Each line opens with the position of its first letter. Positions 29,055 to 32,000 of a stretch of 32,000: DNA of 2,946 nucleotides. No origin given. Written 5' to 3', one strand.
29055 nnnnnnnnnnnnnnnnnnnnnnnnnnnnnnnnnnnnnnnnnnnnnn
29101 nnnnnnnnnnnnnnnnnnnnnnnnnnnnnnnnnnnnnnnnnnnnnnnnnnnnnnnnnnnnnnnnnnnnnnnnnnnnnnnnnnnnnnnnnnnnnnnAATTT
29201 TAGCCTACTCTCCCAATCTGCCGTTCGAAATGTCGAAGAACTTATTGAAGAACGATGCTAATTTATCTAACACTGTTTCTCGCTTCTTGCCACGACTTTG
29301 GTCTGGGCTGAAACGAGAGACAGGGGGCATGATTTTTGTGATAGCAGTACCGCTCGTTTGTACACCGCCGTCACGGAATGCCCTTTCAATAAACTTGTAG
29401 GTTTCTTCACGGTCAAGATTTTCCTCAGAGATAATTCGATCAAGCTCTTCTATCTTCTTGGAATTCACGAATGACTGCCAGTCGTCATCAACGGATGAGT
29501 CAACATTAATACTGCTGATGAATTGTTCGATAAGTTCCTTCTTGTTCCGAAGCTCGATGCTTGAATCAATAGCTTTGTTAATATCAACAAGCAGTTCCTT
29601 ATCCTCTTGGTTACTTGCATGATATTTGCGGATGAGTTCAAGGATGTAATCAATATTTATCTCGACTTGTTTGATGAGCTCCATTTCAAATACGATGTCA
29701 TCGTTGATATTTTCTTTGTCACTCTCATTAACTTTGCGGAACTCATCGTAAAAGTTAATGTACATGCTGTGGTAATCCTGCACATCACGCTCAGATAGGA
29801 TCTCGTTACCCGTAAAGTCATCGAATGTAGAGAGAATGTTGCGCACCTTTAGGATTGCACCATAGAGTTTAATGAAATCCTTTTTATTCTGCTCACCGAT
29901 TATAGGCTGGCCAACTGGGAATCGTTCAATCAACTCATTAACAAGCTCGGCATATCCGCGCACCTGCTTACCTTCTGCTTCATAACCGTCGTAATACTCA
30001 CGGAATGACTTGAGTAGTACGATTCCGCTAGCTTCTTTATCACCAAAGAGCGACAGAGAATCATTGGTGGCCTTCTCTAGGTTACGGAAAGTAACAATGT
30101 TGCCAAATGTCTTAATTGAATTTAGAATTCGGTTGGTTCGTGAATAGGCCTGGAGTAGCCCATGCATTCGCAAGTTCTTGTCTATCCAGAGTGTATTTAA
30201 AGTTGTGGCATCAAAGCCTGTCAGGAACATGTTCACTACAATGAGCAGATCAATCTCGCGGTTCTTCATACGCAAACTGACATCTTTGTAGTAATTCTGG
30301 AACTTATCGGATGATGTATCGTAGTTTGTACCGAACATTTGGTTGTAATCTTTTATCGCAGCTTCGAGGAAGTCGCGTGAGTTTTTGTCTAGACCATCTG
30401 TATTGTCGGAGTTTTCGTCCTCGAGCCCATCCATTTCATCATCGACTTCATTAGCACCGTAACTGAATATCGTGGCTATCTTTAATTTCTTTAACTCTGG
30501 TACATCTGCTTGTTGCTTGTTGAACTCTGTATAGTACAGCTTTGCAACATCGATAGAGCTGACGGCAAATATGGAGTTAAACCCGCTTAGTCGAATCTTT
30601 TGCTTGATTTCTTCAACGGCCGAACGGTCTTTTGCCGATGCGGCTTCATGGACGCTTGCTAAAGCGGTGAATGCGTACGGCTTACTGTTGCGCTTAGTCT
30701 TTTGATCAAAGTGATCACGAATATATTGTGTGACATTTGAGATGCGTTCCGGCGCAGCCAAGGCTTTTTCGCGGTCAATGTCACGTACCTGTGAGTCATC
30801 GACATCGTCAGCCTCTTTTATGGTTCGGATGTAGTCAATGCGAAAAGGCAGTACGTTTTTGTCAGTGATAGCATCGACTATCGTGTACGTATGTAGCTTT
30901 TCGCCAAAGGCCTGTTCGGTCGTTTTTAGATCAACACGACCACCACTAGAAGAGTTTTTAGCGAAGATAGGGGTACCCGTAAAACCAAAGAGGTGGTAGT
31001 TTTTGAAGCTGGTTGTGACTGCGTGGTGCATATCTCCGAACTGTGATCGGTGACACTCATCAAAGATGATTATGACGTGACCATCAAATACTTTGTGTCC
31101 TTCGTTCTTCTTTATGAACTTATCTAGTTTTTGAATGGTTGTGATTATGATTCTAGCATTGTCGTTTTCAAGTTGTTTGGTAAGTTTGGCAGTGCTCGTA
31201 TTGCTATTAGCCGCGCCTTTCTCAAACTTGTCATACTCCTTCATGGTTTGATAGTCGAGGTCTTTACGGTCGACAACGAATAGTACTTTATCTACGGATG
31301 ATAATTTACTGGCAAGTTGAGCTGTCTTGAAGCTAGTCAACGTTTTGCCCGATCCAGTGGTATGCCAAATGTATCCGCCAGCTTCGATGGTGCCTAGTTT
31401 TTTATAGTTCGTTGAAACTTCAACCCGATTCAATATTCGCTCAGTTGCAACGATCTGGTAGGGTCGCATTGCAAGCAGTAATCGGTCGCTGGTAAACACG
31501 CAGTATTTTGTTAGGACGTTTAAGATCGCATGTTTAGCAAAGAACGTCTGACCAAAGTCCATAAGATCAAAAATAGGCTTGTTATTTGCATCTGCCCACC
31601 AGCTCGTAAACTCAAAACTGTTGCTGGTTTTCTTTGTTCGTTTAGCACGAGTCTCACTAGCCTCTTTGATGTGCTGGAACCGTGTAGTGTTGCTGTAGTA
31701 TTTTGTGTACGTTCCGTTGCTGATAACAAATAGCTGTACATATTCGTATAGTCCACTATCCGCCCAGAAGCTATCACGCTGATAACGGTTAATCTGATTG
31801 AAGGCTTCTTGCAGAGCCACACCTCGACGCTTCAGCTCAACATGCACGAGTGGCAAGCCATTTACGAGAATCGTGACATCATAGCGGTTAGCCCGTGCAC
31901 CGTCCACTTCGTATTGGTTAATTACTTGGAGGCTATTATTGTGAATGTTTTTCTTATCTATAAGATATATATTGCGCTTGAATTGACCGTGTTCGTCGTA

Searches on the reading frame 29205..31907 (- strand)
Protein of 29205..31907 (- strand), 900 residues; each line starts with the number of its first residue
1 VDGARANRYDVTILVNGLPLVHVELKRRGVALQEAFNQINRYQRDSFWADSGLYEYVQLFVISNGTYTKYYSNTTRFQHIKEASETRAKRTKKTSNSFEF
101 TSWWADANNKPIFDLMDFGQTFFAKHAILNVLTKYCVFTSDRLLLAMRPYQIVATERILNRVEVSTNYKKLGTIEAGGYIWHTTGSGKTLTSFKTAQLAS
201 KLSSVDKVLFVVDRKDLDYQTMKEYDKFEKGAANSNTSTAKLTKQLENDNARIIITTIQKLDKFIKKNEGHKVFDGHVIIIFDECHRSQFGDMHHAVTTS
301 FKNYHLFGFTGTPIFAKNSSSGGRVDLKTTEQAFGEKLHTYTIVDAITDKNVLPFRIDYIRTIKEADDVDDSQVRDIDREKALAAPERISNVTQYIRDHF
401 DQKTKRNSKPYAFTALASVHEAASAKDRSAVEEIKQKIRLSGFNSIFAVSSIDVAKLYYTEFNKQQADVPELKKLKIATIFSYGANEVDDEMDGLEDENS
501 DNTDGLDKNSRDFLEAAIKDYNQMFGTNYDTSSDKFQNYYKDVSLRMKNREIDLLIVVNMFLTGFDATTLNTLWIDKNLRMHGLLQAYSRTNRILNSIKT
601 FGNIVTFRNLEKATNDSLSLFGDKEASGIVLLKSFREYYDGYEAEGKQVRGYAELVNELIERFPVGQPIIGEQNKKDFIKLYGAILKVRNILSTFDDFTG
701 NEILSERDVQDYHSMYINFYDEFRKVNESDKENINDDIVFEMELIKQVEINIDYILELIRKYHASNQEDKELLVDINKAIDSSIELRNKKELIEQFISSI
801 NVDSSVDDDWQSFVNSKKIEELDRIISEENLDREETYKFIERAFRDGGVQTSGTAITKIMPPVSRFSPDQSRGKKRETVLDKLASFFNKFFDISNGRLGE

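Call 3: search_protein_families(library=pfam, proteins=[window:29205-31907:-], max_evalue=0.1)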
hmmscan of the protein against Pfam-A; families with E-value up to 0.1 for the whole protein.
window:29205-31907:- (900 aa): 6 families
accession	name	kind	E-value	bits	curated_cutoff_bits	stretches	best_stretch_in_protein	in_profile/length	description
PF12008.13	EcoR124_C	-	2.8e-69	234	23.1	1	630-890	1-260/260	Type I restriction and modification enzyme - subunit R C terminal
PF22679.2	T1R_D3-like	-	7.9e-61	205.5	27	1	442-609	2-158/158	Type I restriction enzyme subunit R domain 3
PF18766.7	SWI2_SNF2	-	1.2e-56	192.2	26.7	1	150-374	1-208/221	SWI2/SNF2 ATPase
PF04851.21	ResIII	-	4.1e-39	134.6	22.5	1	146-314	3-163/164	Type III restriction enzyme, res subunit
PF04313.20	HSDR_N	-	2.4e-25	90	25.1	1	3-78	122-197/198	Type I restriction enzyme R protein N terminus (HSDR_N)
PF00270.35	DEAD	-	1.3e-10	41.7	26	1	183-314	22-161/167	DEAD/DEAH box helicase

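Call 4: search_protein_families(library=padloc, proteins=[window:29205-31907:-], max_evalue=0.1)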
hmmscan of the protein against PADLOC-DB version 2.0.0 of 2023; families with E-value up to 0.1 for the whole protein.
window:29205-31907:- (900 aa): 9 families
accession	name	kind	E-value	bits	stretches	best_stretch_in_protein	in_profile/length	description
PDLC03048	REase_I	-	0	1067.6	1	3-893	113-972/976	Type I restriction enzyme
PDLC03046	REase_I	-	1.7e-63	213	1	2-609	127-730/1025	Type I restriction enzyme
PDLC03045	REase_I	-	4.6e-59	198.3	1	9-611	136-687/995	Type I restriction enzyme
PDLC03043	REase_I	-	3.4e-53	178.8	1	3-169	145-295/313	Type I restriction enzyme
PDLC03040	REase_I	-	2.6e-37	126.2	2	10-405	137-547/1029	Type I restriction enzyme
PDLC03044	REase_I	-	3.4e-36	122.7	1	2-620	128-699/1034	Type I restriction enzyme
PDLC03041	REase_I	-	2.7e-28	96.5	2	120-358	285-520/1099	Type I restriction enzyme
PDLC02707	PbeA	-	5.3e-11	39.8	1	64-355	159-450/672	PbeA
PDLC03196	Specificity_I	-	0.019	11.1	1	98-258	81-240/792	Type I specificity subunit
